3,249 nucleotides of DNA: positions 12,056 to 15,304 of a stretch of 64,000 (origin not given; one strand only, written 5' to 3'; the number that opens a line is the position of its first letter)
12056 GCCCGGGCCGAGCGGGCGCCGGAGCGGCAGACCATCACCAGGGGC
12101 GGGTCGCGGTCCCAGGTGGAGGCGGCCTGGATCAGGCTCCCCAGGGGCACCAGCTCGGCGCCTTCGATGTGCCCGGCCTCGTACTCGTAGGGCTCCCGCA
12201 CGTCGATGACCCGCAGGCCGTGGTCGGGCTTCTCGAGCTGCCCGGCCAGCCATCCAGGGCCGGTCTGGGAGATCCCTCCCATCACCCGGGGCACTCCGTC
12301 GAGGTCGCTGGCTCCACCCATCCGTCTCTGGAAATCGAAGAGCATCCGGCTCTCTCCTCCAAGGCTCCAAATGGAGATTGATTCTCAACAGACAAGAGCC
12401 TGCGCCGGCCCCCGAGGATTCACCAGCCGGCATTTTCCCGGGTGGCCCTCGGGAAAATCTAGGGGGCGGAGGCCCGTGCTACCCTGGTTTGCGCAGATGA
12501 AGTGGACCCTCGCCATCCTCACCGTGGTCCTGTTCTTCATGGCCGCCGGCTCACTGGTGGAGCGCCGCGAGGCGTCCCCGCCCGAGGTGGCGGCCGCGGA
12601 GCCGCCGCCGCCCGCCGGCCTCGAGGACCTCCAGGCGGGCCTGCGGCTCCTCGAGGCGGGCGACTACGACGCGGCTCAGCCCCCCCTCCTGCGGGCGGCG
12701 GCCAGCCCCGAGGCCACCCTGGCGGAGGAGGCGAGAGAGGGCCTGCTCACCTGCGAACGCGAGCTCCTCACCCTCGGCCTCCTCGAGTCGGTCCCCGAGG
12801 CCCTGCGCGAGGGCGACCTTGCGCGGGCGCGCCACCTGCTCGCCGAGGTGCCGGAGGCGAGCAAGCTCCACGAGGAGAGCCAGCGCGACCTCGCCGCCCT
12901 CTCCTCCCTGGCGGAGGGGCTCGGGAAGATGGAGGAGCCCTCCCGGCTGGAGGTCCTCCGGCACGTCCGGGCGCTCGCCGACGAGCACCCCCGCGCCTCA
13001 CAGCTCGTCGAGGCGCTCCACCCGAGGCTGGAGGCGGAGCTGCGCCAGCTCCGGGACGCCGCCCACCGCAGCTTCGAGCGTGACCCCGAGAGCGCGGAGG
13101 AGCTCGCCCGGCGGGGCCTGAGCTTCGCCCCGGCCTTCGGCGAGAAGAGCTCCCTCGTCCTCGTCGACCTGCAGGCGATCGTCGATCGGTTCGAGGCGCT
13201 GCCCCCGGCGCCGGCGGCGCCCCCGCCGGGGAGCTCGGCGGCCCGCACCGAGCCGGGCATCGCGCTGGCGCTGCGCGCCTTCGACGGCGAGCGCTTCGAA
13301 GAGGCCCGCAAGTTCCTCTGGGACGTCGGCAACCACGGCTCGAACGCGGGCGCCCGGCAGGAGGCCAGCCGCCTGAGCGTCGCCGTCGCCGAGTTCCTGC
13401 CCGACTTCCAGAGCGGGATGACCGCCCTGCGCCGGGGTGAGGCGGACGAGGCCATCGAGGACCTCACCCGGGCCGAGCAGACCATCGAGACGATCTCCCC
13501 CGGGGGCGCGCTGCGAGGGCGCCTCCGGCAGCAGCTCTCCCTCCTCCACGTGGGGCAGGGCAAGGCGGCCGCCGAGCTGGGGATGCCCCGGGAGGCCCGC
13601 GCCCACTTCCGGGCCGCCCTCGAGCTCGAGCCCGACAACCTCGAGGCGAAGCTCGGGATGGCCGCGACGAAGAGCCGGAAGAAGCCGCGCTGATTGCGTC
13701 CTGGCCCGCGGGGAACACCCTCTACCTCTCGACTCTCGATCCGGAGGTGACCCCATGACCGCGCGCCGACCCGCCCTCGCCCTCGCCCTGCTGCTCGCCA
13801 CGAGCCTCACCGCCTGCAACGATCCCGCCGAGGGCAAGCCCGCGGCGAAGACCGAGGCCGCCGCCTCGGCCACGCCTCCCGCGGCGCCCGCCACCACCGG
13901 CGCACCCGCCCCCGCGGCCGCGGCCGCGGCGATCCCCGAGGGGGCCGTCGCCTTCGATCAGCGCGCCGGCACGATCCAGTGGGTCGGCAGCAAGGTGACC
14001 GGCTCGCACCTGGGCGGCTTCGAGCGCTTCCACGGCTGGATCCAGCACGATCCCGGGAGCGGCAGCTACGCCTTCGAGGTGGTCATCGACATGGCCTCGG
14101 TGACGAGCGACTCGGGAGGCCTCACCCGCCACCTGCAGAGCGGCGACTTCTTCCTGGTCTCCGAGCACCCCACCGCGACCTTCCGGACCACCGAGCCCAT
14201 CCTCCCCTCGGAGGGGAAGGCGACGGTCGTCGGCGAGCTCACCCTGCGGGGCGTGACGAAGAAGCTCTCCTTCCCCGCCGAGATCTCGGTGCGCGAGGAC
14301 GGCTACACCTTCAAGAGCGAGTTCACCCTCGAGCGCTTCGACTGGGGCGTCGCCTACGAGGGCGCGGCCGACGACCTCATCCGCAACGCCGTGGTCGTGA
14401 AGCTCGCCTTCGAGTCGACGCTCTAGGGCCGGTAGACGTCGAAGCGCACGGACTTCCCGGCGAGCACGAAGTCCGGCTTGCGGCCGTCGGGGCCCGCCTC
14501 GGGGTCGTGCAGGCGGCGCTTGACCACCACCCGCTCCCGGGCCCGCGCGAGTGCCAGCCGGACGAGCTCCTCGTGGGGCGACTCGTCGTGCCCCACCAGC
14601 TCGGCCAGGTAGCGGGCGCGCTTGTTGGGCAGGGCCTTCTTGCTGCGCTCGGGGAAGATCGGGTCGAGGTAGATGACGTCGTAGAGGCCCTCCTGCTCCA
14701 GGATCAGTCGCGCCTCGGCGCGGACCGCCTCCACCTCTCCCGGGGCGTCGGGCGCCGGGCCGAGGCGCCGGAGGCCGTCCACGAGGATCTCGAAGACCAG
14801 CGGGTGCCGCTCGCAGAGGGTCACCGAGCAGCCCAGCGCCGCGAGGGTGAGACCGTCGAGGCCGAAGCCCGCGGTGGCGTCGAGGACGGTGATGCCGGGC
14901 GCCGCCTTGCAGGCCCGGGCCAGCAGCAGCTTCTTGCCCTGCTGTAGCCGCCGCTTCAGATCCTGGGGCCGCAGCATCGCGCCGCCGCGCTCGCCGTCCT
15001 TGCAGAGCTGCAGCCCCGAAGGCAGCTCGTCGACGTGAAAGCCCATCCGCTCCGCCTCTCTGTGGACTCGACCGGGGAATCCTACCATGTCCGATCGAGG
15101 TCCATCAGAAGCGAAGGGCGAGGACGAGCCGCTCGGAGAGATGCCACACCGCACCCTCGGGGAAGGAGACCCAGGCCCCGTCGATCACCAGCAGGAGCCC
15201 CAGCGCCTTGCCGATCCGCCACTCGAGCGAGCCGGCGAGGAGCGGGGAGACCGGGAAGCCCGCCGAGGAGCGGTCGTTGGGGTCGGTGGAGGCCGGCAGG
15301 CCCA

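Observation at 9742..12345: STAS-less SulP transporter / persulfide-dioxygenase-like MBL / rhodanese gene cluster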

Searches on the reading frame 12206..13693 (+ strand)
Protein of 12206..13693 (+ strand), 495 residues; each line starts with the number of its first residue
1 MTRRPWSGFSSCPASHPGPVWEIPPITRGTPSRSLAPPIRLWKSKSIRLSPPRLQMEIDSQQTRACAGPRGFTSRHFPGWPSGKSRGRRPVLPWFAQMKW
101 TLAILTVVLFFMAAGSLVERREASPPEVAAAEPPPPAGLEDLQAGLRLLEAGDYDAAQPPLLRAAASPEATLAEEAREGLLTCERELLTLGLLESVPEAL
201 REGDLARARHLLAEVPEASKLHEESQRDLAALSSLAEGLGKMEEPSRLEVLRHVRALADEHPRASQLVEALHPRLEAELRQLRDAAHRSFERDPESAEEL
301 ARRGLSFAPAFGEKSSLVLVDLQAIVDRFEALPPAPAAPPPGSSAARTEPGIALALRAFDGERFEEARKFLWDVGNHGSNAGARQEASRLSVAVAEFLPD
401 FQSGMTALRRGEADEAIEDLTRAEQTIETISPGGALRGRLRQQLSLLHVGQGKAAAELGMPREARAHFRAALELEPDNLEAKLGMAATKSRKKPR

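Call 3: search_protein_families(library=pfam, proteins=[window:12206-13693:+], max_evalue=0.01)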
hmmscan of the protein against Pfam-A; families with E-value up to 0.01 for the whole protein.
window:12206-13693:+ (495 aa): 6 families
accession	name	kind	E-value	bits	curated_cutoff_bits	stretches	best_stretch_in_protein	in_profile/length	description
PF07719.23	TPR_2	-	4.1e-07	30.1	27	1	447-478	3-34/34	Tetratricopeptide repeat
PF00515.34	TPR_1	-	4.4e-06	26.7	27.8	1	450-478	6-34/34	Tetratricopeptide repeat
PF13181.12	TPR_8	-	0.00026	21.4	25.7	0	451-478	7-34/34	Tetratricopeptide repeat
PF13428.12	TPR_14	-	0.0013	19.7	23.5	1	452-487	8-43/44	Tetratricopeptide repeat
PF14559.12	TPR_19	-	0.0016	19.2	25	1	456-487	2-33/68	Tetratricopeptide repeat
PF24575.1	TPR_Slam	-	0.0036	18.2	35.2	0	443-488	45-90/104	Surface lipoprotein assembly modifier, N-terminal TPR repeats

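Call 4: search_protein_families(library=ncbifam, proteins=[window:12206-13693:+], max_evalue=0.01)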
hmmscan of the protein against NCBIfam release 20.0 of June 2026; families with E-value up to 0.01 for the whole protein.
window:12206-13693:+ (495 aa): 2 families
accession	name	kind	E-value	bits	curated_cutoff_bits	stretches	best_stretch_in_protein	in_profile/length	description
TIGR02917.1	PEP_TPR_lipo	equivalog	0.00021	19.3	312.2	1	442-490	122-170/899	XrtA/PEP-CTERM system TPR-repeat protein PrsT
NF042912.1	Amuc_1098_fam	equivalog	0.0084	14.2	750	0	378-482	22-128/805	Amuc_1098 family type IV pilus outer membrane protein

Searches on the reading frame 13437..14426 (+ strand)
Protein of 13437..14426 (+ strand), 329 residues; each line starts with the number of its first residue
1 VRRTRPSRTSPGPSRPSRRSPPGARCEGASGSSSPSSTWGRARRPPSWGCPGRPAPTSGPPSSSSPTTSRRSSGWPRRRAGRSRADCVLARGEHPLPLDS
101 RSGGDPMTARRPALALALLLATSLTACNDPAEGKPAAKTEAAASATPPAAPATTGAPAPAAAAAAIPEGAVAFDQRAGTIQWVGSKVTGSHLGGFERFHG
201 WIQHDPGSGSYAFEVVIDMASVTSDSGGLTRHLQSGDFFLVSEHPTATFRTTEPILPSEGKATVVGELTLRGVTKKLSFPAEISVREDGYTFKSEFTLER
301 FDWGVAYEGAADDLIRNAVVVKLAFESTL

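Call 3: search_protein_families(library=pfam, proteins=[window:13437-14426:+], max_evalue=0.01)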
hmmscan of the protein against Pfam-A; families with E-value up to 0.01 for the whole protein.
window:13437-14426:+ (329 aa): 1 family
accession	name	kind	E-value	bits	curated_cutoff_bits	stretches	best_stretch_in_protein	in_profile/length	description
PF04264.18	YceI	-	3.5e-27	96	23.7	1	174-326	4-149/150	YceI-like domain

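Call 4: search_protein_families(library=ncbifam, proteins=[window:13437-14426:+], max_evalue=0.01)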
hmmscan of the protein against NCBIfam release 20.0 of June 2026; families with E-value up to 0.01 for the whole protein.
window:13437-14426:+ (329 aa): 1 family
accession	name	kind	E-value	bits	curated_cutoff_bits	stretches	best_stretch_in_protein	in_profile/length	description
NF002994.0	PRK03757.1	equivalog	3.2e-14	53.1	232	1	191-284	47-142/191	YceI family protein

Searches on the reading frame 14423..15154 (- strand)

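Call 3: search_protein_families(library=pfam, proteins=[window:14423-15154:-], max_evalue=0.01)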
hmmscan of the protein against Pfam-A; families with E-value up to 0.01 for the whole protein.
window:14423-15154:- (243 aa): 1 family
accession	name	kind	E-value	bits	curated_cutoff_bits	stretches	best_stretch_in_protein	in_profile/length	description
PF04445.19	SAM_MT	-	1.8e-42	145.8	26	1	67-242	50-229/230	Putative SAM-dependent methyltransferase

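Call 4: search_protein_families(library=ncbifam, proteins=[window:14423-15154:-], max_evalue=0.01)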
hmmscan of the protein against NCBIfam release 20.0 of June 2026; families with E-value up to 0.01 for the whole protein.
window:14423-15154:- (243 aa): 2 families
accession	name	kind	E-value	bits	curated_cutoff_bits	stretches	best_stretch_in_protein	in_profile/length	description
NF008012.0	PRK10742.1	equivalog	4.2e-23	81.9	422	1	86-242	88-246/250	16S rRNA (guanine(1516)-N(2))-methyltransferase RsmJ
TIGR00095.1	TIGR00095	equivalog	0.0087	15.7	117.5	0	88-175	54-142/194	16S rRNA (guanine(966)-N(2))-methyltransferase RsmD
